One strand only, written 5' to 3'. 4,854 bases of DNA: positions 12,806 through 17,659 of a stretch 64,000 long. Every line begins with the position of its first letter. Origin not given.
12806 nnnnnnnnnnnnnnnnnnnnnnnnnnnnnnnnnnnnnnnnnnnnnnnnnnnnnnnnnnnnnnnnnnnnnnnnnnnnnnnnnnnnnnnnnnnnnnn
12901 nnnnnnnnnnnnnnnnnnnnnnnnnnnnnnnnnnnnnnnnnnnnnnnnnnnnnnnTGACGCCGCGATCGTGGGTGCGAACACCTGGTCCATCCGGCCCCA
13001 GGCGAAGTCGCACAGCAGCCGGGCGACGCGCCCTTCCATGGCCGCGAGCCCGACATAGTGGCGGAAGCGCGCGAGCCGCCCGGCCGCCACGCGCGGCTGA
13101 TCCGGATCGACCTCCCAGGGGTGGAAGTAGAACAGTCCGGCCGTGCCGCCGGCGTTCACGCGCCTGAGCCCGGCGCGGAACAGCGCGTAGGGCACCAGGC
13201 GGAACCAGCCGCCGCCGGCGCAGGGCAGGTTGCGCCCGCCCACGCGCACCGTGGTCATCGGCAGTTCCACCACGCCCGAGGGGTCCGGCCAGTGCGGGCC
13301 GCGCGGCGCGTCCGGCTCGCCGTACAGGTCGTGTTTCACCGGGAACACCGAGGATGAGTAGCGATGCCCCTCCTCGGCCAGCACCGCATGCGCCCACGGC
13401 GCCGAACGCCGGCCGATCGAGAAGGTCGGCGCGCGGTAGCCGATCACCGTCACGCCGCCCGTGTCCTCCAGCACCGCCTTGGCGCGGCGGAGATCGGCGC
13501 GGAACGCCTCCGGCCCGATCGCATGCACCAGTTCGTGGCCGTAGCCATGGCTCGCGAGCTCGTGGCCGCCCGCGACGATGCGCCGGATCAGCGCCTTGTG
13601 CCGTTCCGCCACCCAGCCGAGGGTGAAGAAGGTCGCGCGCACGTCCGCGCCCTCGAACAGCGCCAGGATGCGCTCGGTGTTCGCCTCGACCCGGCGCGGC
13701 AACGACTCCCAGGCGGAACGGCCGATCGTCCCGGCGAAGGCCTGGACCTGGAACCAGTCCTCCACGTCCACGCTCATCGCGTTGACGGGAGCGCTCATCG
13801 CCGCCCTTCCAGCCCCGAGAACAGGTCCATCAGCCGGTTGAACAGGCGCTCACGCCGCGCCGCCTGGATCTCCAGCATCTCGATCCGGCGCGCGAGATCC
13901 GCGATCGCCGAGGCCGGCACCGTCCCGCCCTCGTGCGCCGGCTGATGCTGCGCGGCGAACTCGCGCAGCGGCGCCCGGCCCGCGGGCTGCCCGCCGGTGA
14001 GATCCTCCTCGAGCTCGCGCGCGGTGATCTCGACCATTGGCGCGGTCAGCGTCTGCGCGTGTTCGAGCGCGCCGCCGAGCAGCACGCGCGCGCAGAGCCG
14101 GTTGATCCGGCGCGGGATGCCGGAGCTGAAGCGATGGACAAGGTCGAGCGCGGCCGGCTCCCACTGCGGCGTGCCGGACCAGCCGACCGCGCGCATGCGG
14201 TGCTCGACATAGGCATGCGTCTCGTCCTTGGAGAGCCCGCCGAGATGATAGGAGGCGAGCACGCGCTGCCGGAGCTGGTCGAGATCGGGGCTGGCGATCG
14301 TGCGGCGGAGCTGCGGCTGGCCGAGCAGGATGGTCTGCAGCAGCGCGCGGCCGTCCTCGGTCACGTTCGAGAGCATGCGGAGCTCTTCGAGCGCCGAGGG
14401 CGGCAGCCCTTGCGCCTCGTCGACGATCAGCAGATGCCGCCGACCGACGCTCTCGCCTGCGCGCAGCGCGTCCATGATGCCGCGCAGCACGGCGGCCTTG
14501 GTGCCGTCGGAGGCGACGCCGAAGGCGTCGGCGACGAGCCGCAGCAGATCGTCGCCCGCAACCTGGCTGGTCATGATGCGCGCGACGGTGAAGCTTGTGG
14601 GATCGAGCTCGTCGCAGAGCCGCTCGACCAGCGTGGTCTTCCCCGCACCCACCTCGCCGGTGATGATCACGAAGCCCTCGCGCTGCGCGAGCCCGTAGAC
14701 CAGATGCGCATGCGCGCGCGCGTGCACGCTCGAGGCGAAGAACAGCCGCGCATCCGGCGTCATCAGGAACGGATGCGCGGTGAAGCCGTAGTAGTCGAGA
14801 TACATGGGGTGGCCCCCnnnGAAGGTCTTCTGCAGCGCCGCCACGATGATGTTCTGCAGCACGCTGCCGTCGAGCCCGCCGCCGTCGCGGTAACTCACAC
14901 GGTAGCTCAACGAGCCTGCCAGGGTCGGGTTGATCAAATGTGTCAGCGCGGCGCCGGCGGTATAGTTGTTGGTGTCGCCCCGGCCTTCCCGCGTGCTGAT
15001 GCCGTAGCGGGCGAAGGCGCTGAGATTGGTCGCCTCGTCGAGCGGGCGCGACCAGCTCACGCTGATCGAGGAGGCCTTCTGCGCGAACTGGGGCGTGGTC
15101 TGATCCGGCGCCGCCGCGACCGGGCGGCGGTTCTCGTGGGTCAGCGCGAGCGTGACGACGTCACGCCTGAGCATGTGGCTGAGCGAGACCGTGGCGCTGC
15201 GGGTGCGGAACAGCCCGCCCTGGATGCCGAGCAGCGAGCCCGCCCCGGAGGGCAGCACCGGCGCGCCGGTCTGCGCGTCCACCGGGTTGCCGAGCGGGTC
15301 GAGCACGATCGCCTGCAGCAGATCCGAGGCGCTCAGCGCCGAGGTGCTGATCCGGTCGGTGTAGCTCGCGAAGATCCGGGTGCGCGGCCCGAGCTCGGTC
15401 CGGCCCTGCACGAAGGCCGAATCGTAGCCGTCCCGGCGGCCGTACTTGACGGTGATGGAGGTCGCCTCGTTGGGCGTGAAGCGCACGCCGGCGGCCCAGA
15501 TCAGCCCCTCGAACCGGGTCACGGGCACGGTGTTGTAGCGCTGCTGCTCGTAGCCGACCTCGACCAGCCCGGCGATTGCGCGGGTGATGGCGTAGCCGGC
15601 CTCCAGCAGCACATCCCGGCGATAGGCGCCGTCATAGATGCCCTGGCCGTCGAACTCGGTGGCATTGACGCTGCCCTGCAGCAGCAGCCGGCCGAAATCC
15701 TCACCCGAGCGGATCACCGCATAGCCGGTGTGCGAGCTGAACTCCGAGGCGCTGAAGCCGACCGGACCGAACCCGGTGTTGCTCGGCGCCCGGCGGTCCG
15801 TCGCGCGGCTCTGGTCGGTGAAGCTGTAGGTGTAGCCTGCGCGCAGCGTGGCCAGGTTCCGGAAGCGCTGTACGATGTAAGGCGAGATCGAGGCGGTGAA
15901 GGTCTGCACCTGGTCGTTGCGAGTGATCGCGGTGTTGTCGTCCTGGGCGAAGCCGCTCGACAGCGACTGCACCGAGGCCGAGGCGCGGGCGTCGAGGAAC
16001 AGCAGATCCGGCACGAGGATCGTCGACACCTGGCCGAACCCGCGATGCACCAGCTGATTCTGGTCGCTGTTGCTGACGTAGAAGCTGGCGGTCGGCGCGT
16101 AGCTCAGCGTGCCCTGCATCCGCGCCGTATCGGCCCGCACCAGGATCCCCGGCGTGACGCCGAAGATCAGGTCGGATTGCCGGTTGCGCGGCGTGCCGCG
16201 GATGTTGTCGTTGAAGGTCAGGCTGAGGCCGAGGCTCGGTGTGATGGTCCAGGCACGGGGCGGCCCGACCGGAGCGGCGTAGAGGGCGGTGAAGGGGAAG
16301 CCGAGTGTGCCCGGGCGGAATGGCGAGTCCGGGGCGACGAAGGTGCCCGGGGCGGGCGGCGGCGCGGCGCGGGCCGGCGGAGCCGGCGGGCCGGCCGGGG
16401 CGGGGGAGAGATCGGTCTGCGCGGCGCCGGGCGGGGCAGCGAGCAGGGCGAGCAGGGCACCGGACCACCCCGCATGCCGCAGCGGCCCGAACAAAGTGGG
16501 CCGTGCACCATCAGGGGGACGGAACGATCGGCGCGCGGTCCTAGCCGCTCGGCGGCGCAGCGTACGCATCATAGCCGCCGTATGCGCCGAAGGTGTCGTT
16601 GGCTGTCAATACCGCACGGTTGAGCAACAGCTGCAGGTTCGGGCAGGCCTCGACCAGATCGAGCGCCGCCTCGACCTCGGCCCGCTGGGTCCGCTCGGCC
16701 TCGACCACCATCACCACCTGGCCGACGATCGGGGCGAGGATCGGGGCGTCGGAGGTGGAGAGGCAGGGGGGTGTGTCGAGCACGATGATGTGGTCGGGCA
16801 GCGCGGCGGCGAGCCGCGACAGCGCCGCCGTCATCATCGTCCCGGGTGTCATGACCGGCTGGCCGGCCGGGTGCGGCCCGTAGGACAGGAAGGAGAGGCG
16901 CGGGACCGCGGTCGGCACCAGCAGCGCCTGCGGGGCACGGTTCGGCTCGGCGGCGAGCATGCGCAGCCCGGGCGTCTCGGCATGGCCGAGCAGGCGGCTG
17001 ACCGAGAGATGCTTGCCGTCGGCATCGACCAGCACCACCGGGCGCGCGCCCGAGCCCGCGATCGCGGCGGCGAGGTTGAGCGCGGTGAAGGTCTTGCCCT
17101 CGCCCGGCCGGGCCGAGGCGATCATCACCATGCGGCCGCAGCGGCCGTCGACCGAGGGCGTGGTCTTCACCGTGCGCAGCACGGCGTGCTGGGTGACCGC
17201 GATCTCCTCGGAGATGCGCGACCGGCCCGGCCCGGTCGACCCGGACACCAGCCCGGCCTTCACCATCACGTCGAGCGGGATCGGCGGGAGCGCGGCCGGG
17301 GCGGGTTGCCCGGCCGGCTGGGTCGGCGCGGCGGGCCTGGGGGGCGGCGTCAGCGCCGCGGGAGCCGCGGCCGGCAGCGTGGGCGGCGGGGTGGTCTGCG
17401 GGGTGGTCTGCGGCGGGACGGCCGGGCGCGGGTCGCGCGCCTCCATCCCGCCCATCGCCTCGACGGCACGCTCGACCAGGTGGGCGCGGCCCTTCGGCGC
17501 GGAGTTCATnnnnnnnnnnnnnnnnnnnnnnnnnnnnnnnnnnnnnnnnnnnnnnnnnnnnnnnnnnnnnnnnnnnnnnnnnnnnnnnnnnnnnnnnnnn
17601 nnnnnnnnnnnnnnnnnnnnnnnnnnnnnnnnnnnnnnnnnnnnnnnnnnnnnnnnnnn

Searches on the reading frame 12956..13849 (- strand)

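Call 15: search_protein_families(library=ncbifam, proteins=[window:12956-13849:-], max_evalue=0.00001)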
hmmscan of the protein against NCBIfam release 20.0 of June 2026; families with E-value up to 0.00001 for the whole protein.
window:12956-13849:- (298 aa): 7 families
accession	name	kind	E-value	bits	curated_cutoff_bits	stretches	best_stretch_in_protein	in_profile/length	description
TIGR03006.1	pepcterm_polyde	equivalog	4.6e-116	386.7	276.2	1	23-291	1-271/272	XrtA system polysaccharide deacetylase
TIGR02764.1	spore_ybaN_pdaB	equivalog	1.6e-14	54.1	237.4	1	55-144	18-107/191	polysaccharide deacetylase family sporulation protein PdaB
TIGR04243.1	nodulat_NodB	equivalog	1.1e-11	44.6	240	1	58-141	17-101/197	chitooligosaccharide deacetylase NodB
NF045821.1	PgAcgDacpgdA1_Bac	equivalog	1e-09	37.7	400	1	58-153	103-198/282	peptidoglycan-N-acetylglucosamine deacetylase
TIGR02884.1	spore_pdaA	equivalog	1.1e-07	31.8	298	1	56-139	50-133/224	delta-lactam-biosynthetic de-N-acetylase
TIGR02873.1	spore_ylxY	hypoth_equivalog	1.6e-07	30.8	391.5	1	58-142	100-184/268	probable sporulation protein, polysaccharide deacetylase family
TIGR03212.1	uraD_N-term-dom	equivalog_domain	1.5e-06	27.5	424.6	1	58-169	79-185/297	allantoinase PuuE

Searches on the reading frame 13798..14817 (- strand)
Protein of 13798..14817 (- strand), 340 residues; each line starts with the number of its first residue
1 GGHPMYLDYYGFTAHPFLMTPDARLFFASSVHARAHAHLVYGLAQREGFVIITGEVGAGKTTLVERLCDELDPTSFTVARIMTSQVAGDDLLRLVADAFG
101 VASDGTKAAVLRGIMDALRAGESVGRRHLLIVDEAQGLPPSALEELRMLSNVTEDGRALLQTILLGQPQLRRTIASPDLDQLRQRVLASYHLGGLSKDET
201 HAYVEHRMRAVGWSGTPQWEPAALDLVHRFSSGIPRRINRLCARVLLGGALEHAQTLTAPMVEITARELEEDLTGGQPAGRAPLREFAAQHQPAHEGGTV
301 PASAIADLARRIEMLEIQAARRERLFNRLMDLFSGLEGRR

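Call 15: search_protein_families(library=ncbifam, proteins=[window:13798-14817:-], max_evalue=0.00001)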
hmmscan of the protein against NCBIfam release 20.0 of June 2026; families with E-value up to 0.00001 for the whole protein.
window:13798-14817:- (340 aa): 1 family
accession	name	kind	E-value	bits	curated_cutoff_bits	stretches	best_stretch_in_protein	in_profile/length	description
TIGR03015.1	pepcterm_ATPase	hypoth_equivalog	2.5e-94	315.7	324.5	1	5-271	1-268/269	XrtA/PEP-CTERM system-associated ATPase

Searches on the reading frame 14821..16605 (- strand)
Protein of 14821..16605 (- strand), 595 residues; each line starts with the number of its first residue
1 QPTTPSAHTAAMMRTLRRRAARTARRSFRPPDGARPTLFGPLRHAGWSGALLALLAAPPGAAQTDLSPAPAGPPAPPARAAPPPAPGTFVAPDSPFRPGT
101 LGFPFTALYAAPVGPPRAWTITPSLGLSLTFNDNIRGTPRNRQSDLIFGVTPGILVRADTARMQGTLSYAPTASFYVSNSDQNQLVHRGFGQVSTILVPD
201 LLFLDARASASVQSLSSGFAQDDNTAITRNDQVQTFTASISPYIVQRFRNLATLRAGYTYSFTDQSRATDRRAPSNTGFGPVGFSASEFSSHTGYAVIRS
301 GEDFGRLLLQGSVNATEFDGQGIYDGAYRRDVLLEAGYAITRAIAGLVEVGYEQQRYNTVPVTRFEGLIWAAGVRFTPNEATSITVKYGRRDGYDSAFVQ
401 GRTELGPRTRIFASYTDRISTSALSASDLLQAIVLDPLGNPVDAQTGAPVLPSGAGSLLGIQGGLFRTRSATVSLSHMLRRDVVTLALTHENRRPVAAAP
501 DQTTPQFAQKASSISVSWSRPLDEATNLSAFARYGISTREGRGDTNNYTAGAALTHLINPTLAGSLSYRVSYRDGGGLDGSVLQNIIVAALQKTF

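Call 15: search_protein_families(library=ncbifam, proteins=[window:14821-16605:-], max_evalue=0.00001)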
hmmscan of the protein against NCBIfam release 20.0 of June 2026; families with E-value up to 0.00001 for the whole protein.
window:14821-16605:- (595 aa): 1 family
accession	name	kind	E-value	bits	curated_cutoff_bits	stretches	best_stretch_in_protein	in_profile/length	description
TIGR03016.1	pepcterm_hypo_1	hypoth_equivalog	1.9e-43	149.1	90.85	1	118-595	3-477/477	TIGR03016 family PEP-CTERM system-associated outer membrane protein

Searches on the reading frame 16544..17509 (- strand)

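Call 64: search_protein_families(library=ncbifam, proteins=[window:16544-17509:-], max_evalue=0.000001)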
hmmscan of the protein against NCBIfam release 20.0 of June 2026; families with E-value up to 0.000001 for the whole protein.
window:16544-17509:- (322 aa): 6 families
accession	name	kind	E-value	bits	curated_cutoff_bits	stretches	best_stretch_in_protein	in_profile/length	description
TIGR03018.1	pepcterm_TyrKin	hypoth_equivalog_domain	9.5e-39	132.9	230.65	1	96-297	8-207/207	XrtA-associated tyrosine autokinase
TIGR01007.1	eps_fam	subfamily_domain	5.9e-18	65.1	108.05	1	112-313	4-203/204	polysaccharide biosynthesis tyrosine autokinase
NF008568.0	PRK11519.1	equivalog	6.7e-15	54.3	1068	1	127-313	528-711/720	tyrosine-protein kinase Wzc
TIGR01005.1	eps_transp_fam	subfamily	1e-14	53.7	411.7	1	125-283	546-700/754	exopolysaccharide transport protein family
NF007350.0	PRK09841.1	equivalog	3.3e-10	38.7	1248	1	125-307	531-711/726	tyrosine-protein kinase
TIGR03029.1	EpsG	equivalog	1.7e-09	37.2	313.8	1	126-279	104-253/274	chain length determinant protein tyrosine kinase EpsG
